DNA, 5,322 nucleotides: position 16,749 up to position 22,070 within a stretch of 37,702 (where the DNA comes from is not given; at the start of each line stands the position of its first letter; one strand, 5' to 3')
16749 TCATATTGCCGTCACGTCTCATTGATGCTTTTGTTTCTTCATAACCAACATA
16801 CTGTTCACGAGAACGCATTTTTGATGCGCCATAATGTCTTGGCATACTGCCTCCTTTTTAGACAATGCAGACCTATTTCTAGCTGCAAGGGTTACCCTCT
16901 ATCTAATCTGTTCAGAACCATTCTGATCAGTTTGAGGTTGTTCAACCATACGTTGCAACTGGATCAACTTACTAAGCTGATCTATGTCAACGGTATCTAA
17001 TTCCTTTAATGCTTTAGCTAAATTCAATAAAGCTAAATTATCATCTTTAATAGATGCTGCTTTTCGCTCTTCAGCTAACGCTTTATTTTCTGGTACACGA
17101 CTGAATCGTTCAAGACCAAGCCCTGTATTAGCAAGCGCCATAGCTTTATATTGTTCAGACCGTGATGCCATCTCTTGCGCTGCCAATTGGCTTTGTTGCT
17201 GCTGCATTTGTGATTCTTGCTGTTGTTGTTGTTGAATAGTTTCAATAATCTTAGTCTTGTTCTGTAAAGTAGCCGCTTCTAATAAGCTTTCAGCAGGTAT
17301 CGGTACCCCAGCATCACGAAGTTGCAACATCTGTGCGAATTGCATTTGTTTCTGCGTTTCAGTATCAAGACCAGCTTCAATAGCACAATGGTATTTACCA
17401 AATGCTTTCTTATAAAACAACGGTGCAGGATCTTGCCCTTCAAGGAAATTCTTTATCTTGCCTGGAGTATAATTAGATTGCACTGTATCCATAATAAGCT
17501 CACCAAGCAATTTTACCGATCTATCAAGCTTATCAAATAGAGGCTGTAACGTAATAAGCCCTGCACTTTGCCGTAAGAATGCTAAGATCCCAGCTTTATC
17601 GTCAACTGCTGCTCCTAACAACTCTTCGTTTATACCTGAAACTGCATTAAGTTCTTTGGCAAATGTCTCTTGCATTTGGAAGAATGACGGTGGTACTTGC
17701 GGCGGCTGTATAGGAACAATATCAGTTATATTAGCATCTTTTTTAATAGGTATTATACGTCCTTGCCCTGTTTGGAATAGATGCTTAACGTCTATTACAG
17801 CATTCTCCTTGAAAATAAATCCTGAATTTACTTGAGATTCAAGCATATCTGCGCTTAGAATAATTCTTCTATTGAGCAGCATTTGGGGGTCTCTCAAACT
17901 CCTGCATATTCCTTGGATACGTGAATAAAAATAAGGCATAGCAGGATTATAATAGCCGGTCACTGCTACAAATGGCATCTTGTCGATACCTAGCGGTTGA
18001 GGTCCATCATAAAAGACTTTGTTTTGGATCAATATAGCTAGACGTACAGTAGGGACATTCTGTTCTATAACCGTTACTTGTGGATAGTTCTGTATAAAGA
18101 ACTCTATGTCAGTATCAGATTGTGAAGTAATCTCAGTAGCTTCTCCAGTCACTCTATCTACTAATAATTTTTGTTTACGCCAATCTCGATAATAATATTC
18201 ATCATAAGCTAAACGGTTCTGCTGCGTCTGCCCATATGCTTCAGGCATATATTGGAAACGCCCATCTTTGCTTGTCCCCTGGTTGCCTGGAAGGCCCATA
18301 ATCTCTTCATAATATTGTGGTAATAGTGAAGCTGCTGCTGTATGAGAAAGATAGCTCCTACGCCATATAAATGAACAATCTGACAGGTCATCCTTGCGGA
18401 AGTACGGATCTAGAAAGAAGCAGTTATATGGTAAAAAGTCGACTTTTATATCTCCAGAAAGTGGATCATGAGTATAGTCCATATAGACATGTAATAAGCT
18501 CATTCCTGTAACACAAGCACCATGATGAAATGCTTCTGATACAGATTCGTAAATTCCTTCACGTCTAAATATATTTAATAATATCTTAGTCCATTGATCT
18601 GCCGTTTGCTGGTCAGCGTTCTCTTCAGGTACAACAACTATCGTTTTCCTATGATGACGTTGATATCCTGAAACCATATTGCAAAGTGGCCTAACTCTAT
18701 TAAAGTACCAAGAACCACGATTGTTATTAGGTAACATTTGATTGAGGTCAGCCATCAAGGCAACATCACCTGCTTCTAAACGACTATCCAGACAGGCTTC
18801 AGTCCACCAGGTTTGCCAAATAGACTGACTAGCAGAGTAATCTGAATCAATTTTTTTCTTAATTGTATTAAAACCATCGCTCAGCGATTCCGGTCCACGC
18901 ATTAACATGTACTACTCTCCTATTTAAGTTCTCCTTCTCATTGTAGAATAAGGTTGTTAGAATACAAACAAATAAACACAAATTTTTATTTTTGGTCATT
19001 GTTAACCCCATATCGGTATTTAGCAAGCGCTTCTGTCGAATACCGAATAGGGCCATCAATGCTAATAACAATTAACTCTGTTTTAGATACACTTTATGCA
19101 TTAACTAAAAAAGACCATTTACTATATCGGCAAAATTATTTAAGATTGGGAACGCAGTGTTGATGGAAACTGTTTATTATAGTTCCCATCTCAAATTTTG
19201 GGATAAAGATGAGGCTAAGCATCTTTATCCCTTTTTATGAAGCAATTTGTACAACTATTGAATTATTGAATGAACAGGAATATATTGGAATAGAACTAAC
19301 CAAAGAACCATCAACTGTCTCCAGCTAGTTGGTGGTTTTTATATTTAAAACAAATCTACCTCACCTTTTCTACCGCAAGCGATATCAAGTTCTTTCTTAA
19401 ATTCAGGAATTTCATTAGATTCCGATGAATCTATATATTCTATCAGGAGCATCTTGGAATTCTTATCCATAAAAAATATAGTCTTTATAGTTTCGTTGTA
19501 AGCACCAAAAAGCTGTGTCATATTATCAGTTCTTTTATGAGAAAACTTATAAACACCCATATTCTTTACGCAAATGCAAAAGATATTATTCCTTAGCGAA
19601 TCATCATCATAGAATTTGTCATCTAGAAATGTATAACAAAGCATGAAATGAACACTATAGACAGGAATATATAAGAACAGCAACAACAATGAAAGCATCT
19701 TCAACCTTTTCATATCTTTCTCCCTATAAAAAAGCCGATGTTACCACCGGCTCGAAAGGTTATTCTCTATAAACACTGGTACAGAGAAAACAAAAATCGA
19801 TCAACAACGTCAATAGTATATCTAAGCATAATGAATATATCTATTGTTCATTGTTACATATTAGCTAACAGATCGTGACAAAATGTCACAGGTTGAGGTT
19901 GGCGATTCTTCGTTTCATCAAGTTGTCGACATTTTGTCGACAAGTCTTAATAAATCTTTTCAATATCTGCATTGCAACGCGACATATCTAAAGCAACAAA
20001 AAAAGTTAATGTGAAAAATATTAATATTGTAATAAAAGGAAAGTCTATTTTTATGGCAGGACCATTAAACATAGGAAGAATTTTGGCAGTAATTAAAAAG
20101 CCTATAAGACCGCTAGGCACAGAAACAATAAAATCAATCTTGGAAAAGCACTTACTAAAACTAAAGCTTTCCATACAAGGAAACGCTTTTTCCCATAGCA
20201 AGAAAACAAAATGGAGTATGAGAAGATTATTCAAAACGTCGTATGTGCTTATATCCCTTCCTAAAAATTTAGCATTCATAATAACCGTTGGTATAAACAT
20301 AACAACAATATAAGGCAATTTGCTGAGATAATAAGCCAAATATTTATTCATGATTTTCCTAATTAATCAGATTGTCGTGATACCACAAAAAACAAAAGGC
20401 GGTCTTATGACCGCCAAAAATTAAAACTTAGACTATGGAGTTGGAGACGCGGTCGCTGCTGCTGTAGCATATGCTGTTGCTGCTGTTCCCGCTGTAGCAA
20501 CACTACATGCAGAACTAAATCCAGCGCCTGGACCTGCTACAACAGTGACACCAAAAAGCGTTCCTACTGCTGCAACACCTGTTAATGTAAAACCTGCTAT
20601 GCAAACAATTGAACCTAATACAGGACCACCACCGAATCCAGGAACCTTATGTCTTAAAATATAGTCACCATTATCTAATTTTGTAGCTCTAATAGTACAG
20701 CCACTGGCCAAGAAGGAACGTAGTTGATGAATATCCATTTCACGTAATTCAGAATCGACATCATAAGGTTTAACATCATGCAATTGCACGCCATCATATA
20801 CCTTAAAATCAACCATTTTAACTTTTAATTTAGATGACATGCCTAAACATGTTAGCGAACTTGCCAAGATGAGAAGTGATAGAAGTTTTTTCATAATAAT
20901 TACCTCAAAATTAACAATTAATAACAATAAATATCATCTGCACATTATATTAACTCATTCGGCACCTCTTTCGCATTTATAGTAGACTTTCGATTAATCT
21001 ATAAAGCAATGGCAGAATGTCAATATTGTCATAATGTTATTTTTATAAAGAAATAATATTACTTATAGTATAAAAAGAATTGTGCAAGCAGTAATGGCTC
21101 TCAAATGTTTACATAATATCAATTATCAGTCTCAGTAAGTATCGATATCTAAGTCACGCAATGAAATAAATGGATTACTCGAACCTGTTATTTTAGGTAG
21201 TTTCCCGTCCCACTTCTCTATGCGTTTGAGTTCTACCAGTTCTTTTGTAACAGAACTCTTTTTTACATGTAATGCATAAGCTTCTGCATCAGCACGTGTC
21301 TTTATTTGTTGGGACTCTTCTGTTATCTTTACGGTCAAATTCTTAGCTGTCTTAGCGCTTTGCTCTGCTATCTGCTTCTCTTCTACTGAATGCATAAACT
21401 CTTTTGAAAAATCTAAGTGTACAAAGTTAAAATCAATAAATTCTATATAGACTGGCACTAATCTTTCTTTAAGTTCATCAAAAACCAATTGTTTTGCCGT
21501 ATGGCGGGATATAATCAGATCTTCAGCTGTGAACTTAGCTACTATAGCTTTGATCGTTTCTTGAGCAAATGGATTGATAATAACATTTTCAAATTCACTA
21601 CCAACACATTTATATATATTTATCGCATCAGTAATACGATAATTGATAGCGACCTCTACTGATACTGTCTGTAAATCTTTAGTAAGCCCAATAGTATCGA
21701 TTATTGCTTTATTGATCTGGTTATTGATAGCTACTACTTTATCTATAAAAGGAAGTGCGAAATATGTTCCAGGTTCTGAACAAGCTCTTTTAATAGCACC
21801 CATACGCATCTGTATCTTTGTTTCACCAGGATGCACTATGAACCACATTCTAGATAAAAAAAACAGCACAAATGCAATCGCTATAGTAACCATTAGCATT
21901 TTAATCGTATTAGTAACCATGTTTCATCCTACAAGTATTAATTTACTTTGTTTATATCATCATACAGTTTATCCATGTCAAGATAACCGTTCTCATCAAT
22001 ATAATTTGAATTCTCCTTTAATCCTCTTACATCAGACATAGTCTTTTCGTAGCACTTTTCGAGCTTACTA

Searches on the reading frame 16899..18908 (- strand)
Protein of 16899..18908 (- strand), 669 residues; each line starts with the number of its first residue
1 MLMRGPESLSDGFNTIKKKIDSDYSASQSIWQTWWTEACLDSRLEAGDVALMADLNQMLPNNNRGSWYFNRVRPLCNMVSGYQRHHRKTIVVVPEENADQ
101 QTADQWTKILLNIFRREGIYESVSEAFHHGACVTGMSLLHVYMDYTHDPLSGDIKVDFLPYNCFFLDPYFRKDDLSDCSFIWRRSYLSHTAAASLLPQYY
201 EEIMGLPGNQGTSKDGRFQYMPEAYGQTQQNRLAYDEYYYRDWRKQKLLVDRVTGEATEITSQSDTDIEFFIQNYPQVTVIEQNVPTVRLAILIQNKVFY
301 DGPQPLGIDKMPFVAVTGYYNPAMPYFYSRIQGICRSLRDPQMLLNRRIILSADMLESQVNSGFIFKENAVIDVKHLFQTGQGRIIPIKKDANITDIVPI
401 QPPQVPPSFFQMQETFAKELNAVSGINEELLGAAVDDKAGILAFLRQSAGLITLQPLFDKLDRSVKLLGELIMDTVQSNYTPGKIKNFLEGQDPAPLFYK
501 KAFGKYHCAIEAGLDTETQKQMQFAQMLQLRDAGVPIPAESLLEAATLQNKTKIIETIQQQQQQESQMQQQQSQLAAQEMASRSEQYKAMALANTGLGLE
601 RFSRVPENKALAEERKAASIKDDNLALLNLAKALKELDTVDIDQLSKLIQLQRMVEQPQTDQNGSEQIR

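Call 11: search_protein_families(library=phrogs, proteins=[window:16899-18908:-], max_evalue=0.001)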
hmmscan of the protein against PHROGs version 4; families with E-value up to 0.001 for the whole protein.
window:16899-18908:- (669 aa): 3 families
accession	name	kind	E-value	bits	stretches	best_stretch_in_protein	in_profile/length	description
phrog_156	-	head and packaging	8.1e-74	250.2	1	16-594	11-602/681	portal protein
phrog_332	-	connector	1.5e-07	31.1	1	92-596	90-547/560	head-tail adaptor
phrog_18470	-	head and packaging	3.7e-06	27.2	1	26-198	33-200/232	portal protein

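Call 28: search_dna_similar(query=window:16899-18908:-, collection=phages, mode=protein, max_rows=15, max_evalue=0.00001)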
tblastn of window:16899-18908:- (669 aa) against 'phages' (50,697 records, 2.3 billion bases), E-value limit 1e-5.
Records with a match: 55; places in all: 55; records where one place covers at least 80% of the query: 0.
Best place of each record, by identity: <60% 55.
By first word of the organism name: Ralstonia 31; Burkholderia 9; Pseudomonas 8; Serratia 2; Klebsiella 2; Paracoccus 1; Caudoviricetes 1; Aeromonas 1.
By host as written in the record: - 6; Ralstonia pseudosolanacearum 6; Ralstonia solanacearum 5; Ralstonia pseudosolanacearum I-31 (MT043) 5; Ralstonia pseudosolanacearum I-33 (MT061) 4; Ralstonia pseudosolanacearum I-15 (MT014) 4; Burkholderia cenocepacia 4; Pseudomonas aeruginosa 2; and 13 more.
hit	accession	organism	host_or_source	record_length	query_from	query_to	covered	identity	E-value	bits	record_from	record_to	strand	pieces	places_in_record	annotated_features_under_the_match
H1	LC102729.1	Pseudomonas phage phiR18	-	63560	64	556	74%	23.3%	4e-16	89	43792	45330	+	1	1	hypothetical protein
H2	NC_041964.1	Pseudomonas phage phiR18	-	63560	64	556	74%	23.3%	4e-16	89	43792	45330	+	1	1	portal protein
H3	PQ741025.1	Pseudomonas phage CRPAP1904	Pseudomonas aeruginosa CRPA190 ...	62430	64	556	74%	23.3%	6e-16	88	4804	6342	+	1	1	portal protein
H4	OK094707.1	Pseudomonas phage YMC17/07/R4900a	Pseudomonas aeruginosa YMC17/07/R4900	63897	64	556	74%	23.3%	7e-16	88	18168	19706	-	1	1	hypothetical protein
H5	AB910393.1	Pseudomonas phage KPP25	Pseudomonas aeruginosa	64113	64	556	74%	23.3%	8e-16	88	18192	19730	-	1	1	structural protein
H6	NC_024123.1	Pseudomonas phage KPP25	Pseudomonas aeruginosa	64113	64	556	74%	23.3%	8e-16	88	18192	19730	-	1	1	portal protein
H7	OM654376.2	Paracoccus phage vB_PmaP_KLEP18-1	Paracoccus marcusii strain KR4M-18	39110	59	482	63%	23.5%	6e-17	92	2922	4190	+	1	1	portal protein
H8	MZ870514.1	Ralstonia phage RPZH3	Ralstonia solanacearum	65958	14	484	70%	20.7%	2e-9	67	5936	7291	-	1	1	portal protein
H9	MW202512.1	Caudoviricetes sp.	Manatee Spring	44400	131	538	61%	22.9%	3e-7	60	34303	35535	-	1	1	portal protein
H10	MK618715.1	Serratia phage Parlo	Serratia marcescens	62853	69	477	61%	22.4%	3e-7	60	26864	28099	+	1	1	portal protein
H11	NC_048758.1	Serratia phage Parlo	Serratia marcescens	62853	69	477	61%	22.4%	3e-7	60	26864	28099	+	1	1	portal protein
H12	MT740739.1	Ralstonia phage Gerry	Ralstonia pseudosolanacearum I-33 ...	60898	57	484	64%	21.1%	4e-10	69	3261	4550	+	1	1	hypothetical protein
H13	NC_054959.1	Ralstonia phage Gerry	Ralstonia pseudosolanacearum I-33 ...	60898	57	484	64%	21.1%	4e-10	69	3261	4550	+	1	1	portal protein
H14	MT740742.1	Ralstonia phage Heva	Ralstonia pseudosolanacearum I-31 ...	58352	57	484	64%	21.1%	7e-10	69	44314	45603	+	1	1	hypothetical protein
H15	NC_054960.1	Ralstonia phage Heva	Ralstonia pseudosolanacearum I-31 ...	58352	57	484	64%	21.1%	7e-10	69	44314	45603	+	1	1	portal protein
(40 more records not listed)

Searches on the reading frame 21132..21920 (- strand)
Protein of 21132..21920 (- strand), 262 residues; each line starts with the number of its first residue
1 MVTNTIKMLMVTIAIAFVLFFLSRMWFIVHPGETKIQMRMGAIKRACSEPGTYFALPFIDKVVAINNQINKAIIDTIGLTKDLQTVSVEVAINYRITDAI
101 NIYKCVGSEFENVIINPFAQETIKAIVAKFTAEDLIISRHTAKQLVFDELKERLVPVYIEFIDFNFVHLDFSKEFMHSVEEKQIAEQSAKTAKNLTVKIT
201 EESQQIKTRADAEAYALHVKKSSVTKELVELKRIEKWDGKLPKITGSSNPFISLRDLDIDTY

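Call 12: search_protein_families(library=phrogs, proteins=[window:21132-21920:-], max_evalue=0.001)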
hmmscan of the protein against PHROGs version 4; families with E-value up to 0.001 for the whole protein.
window:21132-21920:- (262 aa): 2 families
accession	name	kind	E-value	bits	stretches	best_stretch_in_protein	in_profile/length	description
phrog_200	-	other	1.3e-34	120.9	1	2-256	77-361/379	lipoprotein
phrog_38808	-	unknown function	1.1e-05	26.6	1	200-253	9-66/68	-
